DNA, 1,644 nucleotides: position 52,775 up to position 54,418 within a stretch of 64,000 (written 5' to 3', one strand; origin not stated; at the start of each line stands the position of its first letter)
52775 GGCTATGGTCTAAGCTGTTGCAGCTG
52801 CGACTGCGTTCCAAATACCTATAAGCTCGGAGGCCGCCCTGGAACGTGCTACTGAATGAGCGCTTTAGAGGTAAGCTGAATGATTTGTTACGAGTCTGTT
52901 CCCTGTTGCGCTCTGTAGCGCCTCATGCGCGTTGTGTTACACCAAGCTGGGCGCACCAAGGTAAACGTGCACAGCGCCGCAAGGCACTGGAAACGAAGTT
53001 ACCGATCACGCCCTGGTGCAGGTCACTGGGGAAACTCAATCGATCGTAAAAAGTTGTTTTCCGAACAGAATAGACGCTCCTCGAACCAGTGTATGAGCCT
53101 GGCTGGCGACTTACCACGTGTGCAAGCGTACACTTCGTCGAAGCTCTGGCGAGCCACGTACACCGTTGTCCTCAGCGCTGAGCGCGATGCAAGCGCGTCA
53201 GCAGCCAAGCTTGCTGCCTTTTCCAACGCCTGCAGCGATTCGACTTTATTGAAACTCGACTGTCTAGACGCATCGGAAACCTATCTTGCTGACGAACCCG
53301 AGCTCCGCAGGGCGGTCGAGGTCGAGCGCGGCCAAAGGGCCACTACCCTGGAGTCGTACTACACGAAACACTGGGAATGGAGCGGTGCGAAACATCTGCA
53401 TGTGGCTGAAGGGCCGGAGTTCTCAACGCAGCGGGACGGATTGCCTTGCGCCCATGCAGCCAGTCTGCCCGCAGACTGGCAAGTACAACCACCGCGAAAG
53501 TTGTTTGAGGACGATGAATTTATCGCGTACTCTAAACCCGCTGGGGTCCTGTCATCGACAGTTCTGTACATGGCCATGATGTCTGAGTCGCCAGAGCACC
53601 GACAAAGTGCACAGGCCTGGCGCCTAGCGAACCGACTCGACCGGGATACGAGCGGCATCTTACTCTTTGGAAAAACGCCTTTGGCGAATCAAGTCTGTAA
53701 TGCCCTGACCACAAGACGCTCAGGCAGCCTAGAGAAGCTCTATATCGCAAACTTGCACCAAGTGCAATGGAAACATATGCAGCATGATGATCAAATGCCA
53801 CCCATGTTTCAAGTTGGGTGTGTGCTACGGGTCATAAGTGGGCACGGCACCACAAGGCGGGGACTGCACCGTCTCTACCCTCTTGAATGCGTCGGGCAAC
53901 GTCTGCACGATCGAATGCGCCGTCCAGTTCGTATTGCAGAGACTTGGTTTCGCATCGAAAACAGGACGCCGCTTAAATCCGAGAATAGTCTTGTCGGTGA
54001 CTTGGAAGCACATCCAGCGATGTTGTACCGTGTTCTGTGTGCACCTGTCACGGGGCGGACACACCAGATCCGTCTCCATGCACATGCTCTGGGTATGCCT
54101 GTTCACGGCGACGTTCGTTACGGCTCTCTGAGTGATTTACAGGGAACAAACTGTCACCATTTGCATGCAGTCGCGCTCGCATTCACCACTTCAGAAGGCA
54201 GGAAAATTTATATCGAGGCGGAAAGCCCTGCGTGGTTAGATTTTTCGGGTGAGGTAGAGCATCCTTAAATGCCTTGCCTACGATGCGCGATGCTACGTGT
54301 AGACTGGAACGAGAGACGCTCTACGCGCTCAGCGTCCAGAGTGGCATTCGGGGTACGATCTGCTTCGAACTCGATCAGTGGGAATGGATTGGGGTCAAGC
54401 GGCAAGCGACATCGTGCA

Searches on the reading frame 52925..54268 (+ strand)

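Call 12: search_protein_families(library=pfam, proteins=[window:52925-54268:+], max_evalue=0.01)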
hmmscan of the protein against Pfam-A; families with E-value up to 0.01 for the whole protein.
window:52925-54268:+ (447 aa): 1 family
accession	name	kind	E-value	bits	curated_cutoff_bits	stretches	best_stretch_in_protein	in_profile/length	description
PF00849.27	PseudoU_synth_2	-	2.1e-13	51.2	26.8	1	199-387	2-151/152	RNA pseudouridylate synthase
